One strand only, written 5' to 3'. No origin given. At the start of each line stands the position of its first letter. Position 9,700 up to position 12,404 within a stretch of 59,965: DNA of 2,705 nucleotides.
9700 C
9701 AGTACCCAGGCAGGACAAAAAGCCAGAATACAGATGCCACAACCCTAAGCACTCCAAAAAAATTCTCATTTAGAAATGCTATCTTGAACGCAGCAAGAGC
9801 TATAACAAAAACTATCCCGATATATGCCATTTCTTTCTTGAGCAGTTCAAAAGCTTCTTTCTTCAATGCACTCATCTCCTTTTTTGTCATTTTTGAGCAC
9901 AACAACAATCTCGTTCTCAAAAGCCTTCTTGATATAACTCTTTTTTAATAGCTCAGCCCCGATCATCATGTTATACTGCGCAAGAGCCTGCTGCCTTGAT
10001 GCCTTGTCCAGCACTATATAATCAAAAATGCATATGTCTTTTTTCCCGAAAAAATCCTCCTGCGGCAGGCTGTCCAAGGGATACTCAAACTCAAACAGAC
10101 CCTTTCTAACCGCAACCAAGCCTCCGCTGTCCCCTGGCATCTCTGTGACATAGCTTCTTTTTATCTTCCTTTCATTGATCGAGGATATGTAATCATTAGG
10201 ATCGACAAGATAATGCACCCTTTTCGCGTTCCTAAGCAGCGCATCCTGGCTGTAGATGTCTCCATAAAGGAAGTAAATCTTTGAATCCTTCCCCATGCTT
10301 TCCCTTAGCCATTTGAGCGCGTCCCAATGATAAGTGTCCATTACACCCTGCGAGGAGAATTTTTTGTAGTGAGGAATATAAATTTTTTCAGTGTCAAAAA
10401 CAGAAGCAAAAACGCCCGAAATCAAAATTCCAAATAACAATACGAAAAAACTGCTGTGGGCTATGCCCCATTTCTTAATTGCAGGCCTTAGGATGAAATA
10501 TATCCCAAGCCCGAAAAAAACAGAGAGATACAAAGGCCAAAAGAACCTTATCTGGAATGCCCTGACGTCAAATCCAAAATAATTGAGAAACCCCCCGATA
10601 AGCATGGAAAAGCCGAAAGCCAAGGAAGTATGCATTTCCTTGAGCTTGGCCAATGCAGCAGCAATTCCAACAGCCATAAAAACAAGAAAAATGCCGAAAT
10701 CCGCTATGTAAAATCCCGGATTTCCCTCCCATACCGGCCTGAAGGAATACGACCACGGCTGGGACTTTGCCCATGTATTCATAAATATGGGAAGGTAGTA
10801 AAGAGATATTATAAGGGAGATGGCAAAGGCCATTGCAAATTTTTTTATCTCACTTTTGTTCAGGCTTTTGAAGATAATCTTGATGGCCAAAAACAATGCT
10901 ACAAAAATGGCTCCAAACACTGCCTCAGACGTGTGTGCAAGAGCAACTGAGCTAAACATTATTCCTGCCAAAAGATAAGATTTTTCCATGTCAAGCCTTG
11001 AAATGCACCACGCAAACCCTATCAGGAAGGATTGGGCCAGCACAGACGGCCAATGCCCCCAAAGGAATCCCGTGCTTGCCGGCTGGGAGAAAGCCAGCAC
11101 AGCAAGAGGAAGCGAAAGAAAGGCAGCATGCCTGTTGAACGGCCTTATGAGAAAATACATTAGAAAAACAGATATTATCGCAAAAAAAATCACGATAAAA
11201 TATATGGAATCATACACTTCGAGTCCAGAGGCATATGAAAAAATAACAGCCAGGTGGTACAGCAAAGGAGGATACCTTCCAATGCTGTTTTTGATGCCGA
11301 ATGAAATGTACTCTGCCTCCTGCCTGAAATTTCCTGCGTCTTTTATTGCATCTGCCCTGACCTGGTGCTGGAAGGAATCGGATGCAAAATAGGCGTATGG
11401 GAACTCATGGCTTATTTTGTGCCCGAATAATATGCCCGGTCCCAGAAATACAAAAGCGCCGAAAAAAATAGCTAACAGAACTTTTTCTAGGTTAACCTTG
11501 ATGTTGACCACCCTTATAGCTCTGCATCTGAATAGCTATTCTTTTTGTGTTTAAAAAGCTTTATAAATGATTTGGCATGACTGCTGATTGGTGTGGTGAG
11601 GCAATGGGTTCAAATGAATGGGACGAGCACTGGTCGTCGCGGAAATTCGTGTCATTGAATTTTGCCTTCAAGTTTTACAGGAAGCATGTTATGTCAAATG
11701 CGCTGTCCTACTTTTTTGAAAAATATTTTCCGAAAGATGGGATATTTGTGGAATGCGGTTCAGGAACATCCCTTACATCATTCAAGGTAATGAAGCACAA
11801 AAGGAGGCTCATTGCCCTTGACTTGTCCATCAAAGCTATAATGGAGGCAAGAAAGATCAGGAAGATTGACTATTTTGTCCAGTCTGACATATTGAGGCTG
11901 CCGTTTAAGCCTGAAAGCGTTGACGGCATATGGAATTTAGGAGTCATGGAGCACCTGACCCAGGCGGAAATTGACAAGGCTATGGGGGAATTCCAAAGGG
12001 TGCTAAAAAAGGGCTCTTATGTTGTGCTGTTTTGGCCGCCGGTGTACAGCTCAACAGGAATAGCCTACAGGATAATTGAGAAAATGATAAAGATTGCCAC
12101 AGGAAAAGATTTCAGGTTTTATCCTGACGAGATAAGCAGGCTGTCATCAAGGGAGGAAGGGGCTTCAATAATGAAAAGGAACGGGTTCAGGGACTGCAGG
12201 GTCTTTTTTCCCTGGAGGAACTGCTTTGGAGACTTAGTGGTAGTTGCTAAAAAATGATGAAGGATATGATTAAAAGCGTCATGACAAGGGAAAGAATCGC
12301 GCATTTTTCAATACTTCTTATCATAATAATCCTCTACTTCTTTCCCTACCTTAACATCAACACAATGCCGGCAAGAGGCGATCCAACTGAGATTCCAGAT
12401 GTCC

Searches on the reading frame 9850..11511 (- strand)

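Call 11: search_protein_families(library=pfam, proteins=[window:9850-11511:-], max_evalue=0.001)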
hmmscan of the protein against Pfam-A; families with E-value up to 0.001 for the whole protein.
window:9850-11511:- (554 aa): 0 families

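Call 66: search_protein_families(library=pfam, proteins=[window:9850-11511:-], max_evalue=5)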
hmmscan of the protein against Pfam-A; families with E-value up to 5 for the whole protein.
window:9850-11511:- (554 aa): 1 family
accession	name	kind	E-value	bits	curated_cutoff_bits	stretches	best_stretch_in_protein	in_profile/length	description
PF10161.14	DDDD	-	0.96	9.7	27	0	350-381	39-70/76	Putative mitochondrial precursor protein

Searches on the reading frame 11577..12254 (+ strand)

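Call 12: search_protein_families(library=pfam, proteins=[window:11577-12254:+], max_evalue=0.001)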
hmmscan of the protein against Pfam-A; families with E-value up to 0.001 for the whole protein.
window:11577-12254:+ (226 aa): 4 families
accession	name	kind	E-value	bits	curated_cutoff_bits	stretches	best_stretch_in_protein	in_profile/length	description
PF08241.18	Methyltransf_11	-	2.8e-14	54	21.2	1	59-150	2-94/95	Methyltransferase domain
PF13649.12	Methyltransf_25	-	2.4e-12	47.8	27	1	59-146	3-96/97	Methyltransferase domain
PF13847.12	Methyltransf_31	-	9.8e-08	32.2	27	1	57-150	7-108/145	Methyltransferase domain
PF08242.18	Methyltransf_12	-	1.3e-05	26.3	30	1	59-147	2-96/98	Methyltransferase domain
